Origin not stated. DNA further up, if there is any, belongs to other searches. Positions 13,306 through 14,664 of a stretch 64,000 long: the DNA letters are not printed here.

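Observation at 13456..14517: PaaI-type hotdog thioesterase domain covalently fused to a TetR regulator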

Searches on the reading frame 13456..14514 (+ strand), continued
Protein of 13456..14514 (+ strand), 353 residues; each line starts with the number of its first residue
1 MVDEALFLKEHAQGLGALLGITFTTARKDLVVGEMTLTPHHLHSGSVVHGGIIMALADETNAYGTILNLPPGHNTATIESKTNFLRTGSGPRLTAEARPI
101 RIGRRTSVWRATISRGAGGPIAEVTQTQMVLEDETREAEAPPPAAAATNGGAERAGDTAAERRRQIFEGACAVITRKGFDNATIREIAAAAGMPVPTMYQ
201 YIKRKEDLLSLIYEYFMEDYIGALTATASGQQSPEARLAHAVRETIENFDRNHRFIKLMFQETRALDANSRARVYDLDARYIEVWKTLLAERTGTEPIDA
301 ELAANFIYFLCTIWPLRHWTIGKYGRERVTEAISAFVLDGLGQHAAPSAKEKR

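Call 15: find_encoding_contigs(protein=P0089, flank=9000, max_places=2)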
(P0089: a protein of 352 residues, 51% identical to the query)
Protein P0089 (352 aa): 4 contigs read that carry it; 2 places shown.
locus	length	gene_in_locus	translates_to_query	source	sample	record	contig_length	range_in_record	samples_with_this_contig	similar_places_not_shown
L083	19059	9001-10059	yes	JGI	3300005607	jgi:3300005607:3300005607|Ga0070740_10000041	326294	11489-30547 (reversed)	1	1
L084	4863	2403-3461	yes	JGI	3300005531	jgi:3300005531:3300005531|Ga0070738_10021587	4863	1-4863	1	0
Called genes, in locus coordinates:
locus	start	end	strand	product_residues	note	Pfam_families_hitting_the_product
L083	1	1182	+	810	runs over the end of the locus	PF02190:LON_substr_bdg, PF07724:AAA_2 (weak), PF07728:AAA_5, PF00004:AAA, PF22667:Lon_lid, PF05362:Lon_C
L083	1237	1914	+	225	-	PF07758:DUF1614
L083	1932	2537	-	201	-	PF08241:Methyltransf_11 (weak), PF08242:Methyltransf_12 (weak), PF13649:Methyltransf_25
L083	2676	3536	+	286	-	PF00941:FAD_binding_5, PF03450:CO_deh_flav_C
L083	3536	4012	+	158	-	PF00111:Fer2, PF01799:Fer2_2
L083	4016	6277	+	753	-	PF01315:Ald_Xan_dh_C, PF02738:MoCoBD_1, PF20256:MoCoBD_2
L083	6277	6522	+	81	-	PF02597:ThiS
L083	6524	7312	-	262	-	PF00106:adh_short, PF08659:KR, PF13561:adh_short_C2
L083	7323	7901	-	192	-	-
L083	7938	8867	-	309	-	-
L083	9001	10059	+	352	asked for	PF03061:4HBT (weak), PF00440:TetR_N, PF17932:TetR_C_24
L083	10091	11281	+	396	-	PF00296:Bac_luciferase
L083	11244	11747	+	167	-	PF13669:Glyoxalase_4 (weak)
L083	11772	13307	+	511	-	PF00501:AMP-binding, PF13193:AMP-binding_C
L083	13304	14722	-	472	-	PF01979:Amidohydro_1, PF07969:Amidohydro_3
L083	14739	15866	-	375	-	PF02746:MR_MLE_N, PF13378:MR_MLE_C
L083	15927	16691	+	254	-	PF00392:GntR, PF07729:FCD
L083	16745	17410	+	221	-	PF00528:BPD_transp_1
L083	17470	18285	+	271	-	PF00497:SBP_bac_3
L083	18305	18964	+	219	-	PF00528:BPD_transp_1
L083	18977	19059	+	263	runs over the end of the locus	PF13191:AAA_16 (weak), PF00005:ABC_tran, PF09818:ABC_ATPase (faint), PF13304:AAA_21 (weak), PF13401:AAA_22 (weak), PF02463:SMC_N (weak)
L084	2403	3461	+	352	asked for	PF03061:4HBT (weak), PF00440:TetR_N, PF17932:TetR_C_24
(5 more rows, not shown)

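Call 16: find_encoding_contigs(protein=P0120, flank=9000, max_places=2)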
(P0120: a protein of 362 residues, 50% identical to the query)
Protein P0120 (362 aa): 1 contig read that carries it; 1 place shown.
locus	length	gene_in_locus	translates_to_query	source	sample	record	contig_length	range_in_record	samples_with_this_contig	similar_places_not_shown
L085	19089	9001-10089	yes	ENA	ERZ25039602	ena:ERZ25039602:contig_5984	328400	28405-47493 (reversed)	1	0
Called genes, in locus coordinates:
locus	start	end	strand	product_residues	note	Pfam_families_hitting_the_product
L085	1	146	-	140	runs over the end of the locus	-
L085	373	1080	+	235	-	PF12840:HTH_20, PF12802:MarR_2 (weak)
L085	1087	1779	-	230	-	PF00072:Response_reg, PF00486:Trans_reg_C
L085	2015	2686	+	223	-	-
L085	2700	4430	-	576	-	PF00732:GMC_oxred_N, PF00890:FAD_binding_2 (faint), PF01266:DAO (faint), PF05834:Lycopene_cycl (weak), PF05199:GMC_oxred_C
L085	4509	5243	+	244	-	PF01177:Asp_Glu_race (faint)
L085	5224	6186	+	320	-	PF00701:DHDPS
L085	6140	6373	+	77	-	-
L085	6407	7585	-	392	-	PF02515:CoA_transf_3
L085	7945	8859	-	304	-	-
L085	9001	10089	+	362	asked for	PF03061:4HBT (weak), PF00440:TetR_N (weak), PF17932:TetR_C_24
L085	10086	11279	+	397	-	PF00296:Bac_luciferase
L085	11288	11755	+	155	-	PF13669:Glyoxalase_4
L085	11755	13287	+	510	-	PF00501:AMP-binding, PF13193:AMP-binding_C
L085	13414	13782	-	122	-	-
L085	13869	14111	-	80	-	-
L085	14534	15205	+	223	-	PF00027:cNMP_binding, PF13545:HTH_Crp_2, PF00325:Crp (weak)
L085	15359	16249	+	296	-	PF00685:Sulfotransfer_1, PF13469:Sulfotransfer_3 (weak)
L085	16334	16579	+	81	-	-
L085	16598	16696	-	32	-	-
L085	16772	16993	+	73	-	-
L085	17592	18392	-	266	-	PF09490:CbtA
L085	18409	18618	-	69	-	PF09489:CbtB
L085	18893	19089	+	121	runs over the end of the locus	-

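Call 24: find_related_loci(query=A1, collection=genome_contigs, flank=8000)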
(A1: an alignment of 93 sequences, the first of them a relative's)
Query A1 (353 aa) in genome_contigs; peptide patterns used: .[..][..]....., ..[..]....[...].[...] (x = any residue, [..] = any of these).
57 stretches matched a pattern; 29 encode a relative of the query (tblastn E <= 1e-3); 29 distinct loci.
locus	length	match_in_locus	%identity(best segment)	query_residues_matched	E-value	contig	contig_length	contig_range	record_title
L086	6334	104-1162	78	1-353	0e+0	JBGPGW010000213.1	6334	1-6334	MAG: Alphaproteobacteria bacterium isolate OBJ_0618_7090110_373 k141_3279824_length_6334_cov_19.0652, whole genome shotg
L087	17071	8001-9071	59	2-352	5e-131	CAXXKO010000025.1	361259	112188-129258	MAG: Alphaproteobacteria bacterium isolate b7ace004-f1ae-41dc-b5a0-472d16b04695 genome assembly, contig: contig_25, whol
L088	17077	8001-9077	55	1-342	5e-125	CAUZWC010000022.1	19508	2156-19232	MAG: Alphaproteobacteria bacterium isolate CBN3_323.74 genome assembly, contig: Ga0302135_10000755, whole genome shotgun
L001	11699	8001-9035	58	2-342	2e-123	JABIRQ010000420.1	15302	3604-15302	MAG: Rhodospirillaceae bacterium isolate SI072_bin169 k141_2019457, whole genome shotgun sequence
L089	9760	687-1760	54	2-342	6e-120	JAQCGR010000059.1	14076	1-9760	MAG: Proteobacteria bacterium isolate casp40-mb.210 NODE_10224_length_14076_cov_0.072476, whole genome shotgun sequence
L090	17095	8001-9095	52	1-352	6e-110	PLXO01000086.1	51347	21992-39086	MAG: Acetobacteraceae bacterium isolate palsa_925 73.20120700_P3D.41_contig_3212, whole genome shotgun sequence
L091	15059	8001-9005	53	1-335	7e-110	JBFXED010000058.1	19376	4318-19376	MAG: Alphaproteobacteria bacterium isolate CA_2019_TPIn_108 NODE_9264_length_19376_cov_6.053301_TPIn, whole genome shotg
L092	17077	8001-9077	50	2-342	5e-108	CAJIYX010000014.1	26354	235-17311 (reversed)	MAG: Alphaproteobacteria bacterium UBA830 isolate FRAM18_bin083 genome assembly, contig: FRAM17_bin083-14, whole genome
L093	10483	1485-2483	52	1-335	1e-105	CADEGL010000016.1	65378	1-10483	MAG: uncultured Alphaproteobacteria bacterium isolate Alphaproteobacteria sp. RBC064 genome assembly, contig: MAG064_16,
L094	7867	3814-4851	52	2-342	4e-105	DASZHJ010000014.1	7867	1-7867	MAG TPA_asm: Stellaceae bacterium isolate SMAG_U6572 k141_1484029, whole genome shotgun sequence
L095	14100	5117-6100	51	14-342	4e-105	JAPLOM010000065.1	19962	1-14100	MAG: Alphaproteobacteria bacterium isolate LacPavin_0818_WC50_MAG_65_9 LacPavin_0818_WC50_scaffold_311470, whole genome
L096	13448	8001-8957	52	14-335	5e-105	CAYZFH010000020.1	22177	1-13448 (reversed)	MAG TPA_asm: uncultured Rhizobiaceae bacterium isolate SRP292972_co2_151 genome assembly, contig: NODE_2171_length_22177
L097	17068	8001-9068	52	2-347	8e-109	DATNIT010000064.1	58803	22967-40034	MAG TPA_asm: Stellaceae bacterium isolate SMAG_U11380 k141_590723, whole genome shotgun sequence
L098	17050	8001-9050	51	2-341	7e-102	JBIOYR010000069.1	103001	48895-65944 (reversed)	MAG: Aestuariivirgaceae bacterium isolate MAG025 k127_3413127, whole genome shotgun sequence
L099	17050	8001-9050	50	1-342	7e-100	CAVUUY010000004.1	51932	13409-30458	MAG: uncultured Alphaproteobacteria bacterium isolate MFD05674.bin.1.155 genome assembly, contig: contig_31461, whole ge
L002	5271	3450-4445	39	14-341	3e-70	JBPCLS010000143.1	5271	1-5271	MAG: Casimicrobiaceae bacterium isolate TH_ant_mag_84 S1Ck127_2654863_flag_1_multi_5.0000_len_5271, whole genome shotgun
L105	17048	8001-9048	55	2-347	1e-92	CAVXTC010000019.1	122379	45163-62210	MAG: uncultured proteobacterium isolate MFD09603.bin.2.284 genome assembly, contig: contig_42222, whole genome shotgun s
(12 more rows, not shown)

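Call 33: predict_structure(alignment_id=A1)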
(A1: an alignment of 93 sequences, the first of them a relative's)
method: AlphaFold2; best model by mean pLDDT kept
length: 353 residues; sequences in the alignment: 93
mean_pLDDT: 87.7   pTM: 0.58
mean pLDDT of the five models: 87.7, 86.6, 86.4, 85.2, 83.7
residues with pLDDT >= 90: 224; 70-90: 100; 50-70: 9; < 50: 20
segments of 3 or more residues with pLDDT < 50: 137-156
pLDDT, mean of each block of 10 residues (from residue 1): 79 89 96 97 94 97 95 94 96 98 95 96 97 65 42 56 92 91 96 92 90 89 87 92 92 84 86 91 94 84 94 77 90 92 74 73
secondary structure, 60 per line:
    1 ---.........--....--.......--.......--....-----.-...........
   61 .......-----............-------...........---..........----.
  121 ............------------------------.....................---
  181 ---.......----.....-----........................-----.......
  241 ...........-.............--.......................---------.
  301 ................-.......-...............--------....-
elements in order: H4-12 H15-18 E21-27 E30-36 H50-67 E73-84 E92-102 E106-115 E120-132 H157-177 H184-190 H195-199 H205-228 H234-251 H253-265 H268-290 H300-316 H318-324 H326-340 H349-352

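Call 34: search_protein_representatives(alignment_id=A1)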
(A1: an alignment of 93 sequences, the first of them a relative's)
Query: 93 sequences, 362 profile positions. Proteins with E-value up to 0.001 (for the whole library): 62096; up to 1e-10: 6268; up to 1e-30: 205. The best 150 are listed.
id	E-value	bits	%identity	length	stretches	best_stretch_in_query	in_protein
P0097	2.2e-163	560.1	-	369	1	1-357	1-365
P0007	2.2e-160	550.2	-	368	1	1-358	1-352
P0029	2.4e-144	497.4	-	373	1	1-359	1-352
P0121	4.0e-129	447.3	-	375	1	3-356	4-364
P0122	1.2e-117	409.6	-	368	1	12-359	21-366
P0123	4.2e-116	404.5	-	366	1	1-359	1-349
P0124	1.2e-112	393.1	-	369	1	15-358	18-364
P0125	1.4e-110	386.3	-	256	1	112-358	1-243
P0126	7.5e-109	380.6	-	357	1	13-354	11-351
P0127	2.5e-102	359.2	-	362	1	15-355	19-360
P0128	7.2e-100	351.1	-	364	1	14-359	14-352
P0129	3.3e-96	339.0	-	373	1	9-356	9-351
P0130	7.1e-95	334.7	-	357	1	11-358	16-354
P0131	1.4e-92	327.1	-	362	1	6-353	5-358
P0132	1.2e-91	324.0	-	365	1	13-355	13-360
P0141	8.2e-80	285.1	-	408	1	12-358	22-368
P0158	8.1e-71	255.5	-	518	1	149-307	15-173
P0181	1.3e-59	218.6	-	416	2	160-334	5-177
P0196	1.9e-53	198.3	-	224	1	162-356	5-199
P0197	3.5e-53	197.5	-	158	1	1-138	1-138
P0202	5.2e-52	193.6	-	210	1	160-354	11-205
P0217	2.9e-45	171.4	-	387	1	45-355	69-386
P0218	3.9e-44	167.7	-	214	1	163-355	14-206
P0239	2.7e-38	148.5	-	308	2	18-130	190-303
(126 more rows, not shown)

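Call 39: fold_search(model_id=the predicted structure, library=pdb)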
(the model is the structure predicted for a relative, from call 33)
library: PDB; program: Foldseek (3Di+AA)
matches with E <= 10: 1771; with E <= 0.001: 748
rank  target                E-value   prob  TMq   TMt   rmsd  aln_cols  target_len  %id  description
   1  4qda_A                1.3e-09  1.00  0.34  0.81   2.5       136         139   26  Crystal structure of mutant Thioesterase PA1618 (E64A) from Pseudomonas aeruginosa (released 2015-05-13)
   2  3lz7_D                1.3e-09  1.00  0.35  0.84   2.1       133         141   22  Crystal Structure of thioesterase HI1161 EC3.1.2.- from Haemophilus influenzae. Orthorombic crystal form. Northeast St (released 2010-03-23)
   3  3lz7_A                1.4e-09  1.00  0.36  0.83   2.6       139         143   22  Crystal Structure of thioesterase HI1161 EC3.1.2.- from Haemophilus influenzae. Orthorombic crystal form. Northeast St (released 2010-03-23)
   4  3lz7_B                1.6e-09  1.00  0.34  0.81   2.4       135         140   23  Crystal Structure of thioesterase HI1161 EC3.1.2.- from Haemophilus influenzae. Orthorombic crystal form. Northeast St (released 2010-03-23)
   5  1sbk_A                1.8e-09  1.00  0.35  0.84   2.1       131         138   18  X-RAY STRUCTURE OF YDII_ECOLI NORTHEAST STRUCTURAL GENOMICS CONSORTIUM TARGET ER29. (released 2004-02-24)
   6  1sc0_A                2.0e-09  1.00  0.35  0.86   2.1       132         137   23  X-ray Structure of YB61_HAEIN Northeast Structural Genomics Consortium Target IR63 (released 2004-03-30)
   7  2b6e_F                2.1e-09  1.00  0.35  0.85   2.1       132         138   23  X-Ray Crystal Structure of Protein HI1161 from Haemophilus influenzae. Northeast Structural Genomics Consortium Target (released 2005-10-11)
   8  4qda_E                2.1e-09  1.00  0.32  0.84   2.2       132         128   26  Crystal structure of mutant Thioesterase PA1618 (E64A) from Pseudomonas aeruginosa (released 2015-05-13)
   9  1vh5_A                2.2e-09  1.00  0.35  0.86   2.0       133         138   20  Crystal structure of a putative thioesterase (released 2003-12-30)
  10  2b6e_D                2.6e-09  1.00  0.35  0.81   2.2       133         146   22  X-Ray Crystal Structure of Protein HI1161 from Haemophilus influenzae. Northeast Structural Genomics Consortium Target (released 2005-10-11)
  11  2b6e_B                2.6e-09  1.00  0.35  0.85   2.1       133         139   22  X-Ray Crystal Structure of Protein HI1161 from Haemophilus influenzae. Northeast Structural Genomics Consortium Target (released 2005-10-11)
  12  4qdb_A                2.6e-09  1.00  0.34  0.81   2.5       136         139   26  Crystal structure of mutant Thioesterase PA1618 (Q49A) from Pseudomonas aeruginosa (released 2015-05-13)
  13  3e1e_C                3.3e-09  1.00  0.35  0.83   2.2       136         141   24  Crystal structure of a Thioesterase family protein from Silicibacter pomeroyi. NorthEast Structural Genomics target Si (released 2008-09-30)
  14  4k49_A                4.9e-09  1.00  0.35  0.86   2.0       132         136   20  X-ray crystal structure of E. coli YdiI complexed with 2,4-dihydroxyphenacyl CoA (released 2014-07-30)
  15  3e1e_D                4.9e-09  1.00  0.34  0.84   2.0       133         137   25  Crystal structure of a Thioesterase family protein from Silicibacter pomeroyi. NorthEast Structural Genomics target Si (released 2008-09-30)
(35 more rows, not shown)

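Call 46: find_encoding_contigs(protein=P0196, flank=6000, max_places=2)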
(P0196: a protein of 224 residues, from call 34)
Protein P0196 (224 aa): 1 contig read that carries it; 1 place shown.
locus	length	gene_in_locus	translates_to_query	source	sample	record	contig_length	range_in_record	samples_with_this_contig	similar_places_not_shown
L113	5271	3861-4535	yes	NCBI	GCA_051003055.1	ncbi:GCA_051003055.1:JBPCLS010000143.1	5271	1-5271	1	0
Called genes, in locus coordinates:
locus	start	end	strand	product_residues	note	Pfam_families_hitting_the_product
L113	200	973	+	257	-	PF00005:ABC_tran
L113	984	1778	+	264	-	PF00528:BPD_transp_1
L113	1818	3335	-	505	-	PF07364:DUF1485, PF07171:MlrC_C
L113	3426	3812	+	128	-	PF03061:4HBT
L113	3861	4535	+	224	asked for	PF00440:TetR_N, PF17932:TetR_C_24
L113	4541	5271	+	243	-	PF00378:ECH_1, PF16113:ECH_2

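Call 47: find_encoding_contigs(protein=P0202, flank=6000, max_places=2)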
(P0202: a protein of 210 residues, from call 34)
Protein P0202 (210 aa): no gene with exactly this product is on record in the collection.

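Call 48: find_encoding_contigs(protein=P0218, flank=6000, max_places=2)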
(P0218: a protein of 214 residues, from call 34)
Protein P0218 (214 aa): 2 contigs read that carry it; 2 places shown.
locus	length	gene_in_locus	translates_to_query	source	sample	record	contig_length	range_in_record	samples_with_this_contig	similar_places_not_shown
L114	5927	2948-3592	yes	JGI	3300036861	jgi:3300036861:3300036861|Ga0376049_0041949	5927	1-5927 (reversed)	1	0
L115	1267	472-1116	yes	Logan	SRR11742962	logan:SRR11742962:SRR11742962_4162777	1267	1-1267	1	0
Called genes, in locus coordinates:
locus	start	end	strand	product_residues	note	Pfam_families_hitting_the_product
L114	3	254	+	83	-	?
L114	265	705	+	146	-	PF13560:HTH_31, PF01381:HTH_3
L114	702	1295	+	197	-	-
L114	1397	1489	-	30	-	-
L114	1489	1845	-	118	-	PF00106:adh_short, PF13561:adh_short_C2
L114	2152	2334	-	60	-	-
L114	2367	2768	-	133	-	-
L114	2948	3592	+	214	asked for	PF00440:TetR_N, PF17932:TetR_C_24, PF17938:TetR_C_29 (weak)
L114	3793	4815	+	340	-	PF02515:CoA_transf_3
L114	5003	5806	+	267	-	PF00497:SBP_bac_3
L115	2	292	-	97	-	?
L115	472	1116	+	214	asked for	PF00440:TetR_N, PF17932:TetR_C_24, PF17938:TetR_C_29 (weak)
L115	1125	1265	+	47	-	?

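Call 49: find_encoding_contigs(protein=P0197, flank=6000, max_places=2)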
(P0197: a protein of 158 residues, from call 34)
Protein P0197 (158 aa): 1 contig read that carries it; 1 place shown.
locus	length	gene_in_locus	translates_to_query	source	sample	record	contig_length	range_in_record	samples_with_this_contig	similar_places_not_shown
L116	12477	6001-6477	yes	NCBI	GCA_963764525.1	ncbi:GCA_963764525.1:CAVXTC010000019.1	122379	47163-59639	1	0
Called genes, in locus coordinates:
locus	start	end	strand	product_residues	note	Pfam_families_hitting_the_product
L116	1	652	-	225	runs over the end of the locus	PF00528:BPD_transp_1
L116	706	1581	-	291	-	PF00497:SBP_bac_3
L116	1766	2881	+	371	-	PF02746:MR_MLE_N, PF13378:MR_MLE_C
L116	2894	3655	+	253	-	PF00596:Aldolase_II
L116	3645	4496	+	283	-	PF02515:CoA_transf_3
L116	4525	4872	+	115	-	PF02515:CoA_transf_3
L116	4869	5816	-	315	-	-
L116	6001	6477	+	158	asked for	PF13622:4HBT_3 (weak), PF03061:4HBT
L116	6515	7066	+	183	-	PF00440:TetR_N (weak), PF17932:TetR_C_24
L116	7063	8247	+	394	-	PF00296:Bac_luciferase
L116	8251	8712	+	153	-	PF13669:Glyoxalase_4 (faint)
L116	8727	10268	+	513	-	PF00501:AMP-binding, PF13193:AMP-binding_C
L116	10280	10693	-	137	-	-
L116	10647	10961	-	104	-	-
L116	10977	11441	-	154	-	PF03073:TspO_MBR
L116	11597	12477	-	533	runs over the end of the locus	PF07090:GATase1_like (weak)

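Call 51: search_protein_families(library=pfam, proteins=[L116:4869-5816:-, L085:7945-8859:-, L083:7938-8867:-], max_evalue=1)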
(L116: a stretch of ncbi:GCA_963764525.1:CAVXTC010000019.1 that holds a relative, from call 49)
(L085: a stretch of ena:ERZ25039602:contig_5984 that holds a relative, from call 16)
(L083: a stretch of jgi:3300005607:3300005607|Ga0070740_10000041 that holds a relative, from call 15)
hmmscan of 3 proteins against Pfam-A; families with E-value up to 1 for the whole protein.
L116:4869-5816:- (315 aa): 1 family
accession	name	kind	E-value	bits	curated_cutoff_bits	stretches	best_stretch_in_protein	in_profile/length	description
PF03061.28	4HBT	-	0.063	14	20.6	1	224-274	9-59/79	Thioesterase superfamily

L085:7945-8859:- (304 aa): 1 family
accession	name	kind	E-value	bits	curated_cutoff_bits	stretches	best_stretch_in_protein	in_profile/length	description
PF13279.12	4HBT_2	-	0.18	12.7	25.5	1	209-270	7-75/122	Thioesterase-like superfamily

L083:7938-8867:- (309 aa): 0 families

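Call 68: search_protein_families(library=pfam, proteins=[L088:9109-9537:+, L088:9540-10664:+], max_evalue=0.001)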
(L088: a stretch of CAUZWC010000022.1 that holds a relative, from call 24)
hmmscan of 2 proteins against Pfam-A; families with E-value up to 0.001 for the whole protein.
L088:9109-9537:+ (142 aa): 1 family
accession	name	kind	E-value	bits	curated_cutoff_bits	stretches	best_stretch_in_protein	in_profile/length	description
PF01796.24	OB_ChsH2_C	-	4.1e-14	52.7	27.1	1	54-102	2-52/65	ChsH2, C-terminal OB-fold domain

L088:9540-10664:+ (375 aa): 4 families
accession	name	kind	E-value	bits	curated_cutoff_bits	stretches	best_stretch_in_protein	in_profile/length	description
PF22691.2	Thiolase_C_1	-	2.1e-47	160.9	28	1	235-365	10-138/144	Thiolase C-terminal domain-like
PF00108.29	Thiolase_N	-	1.6e-13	51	26.4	1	8-175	5-197/260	Thiolase, N-terminal domain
PF02803.24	Thiolase_C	-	6.1e-09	36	27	1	248-344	26-104/123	Thiolase, C-terminal domain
PF02801.28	Ketoacyl-synt_C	-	0.00083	19.8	20.8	0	244-271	25-52/119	Beta-ketoacyl synthase, C-terminal domain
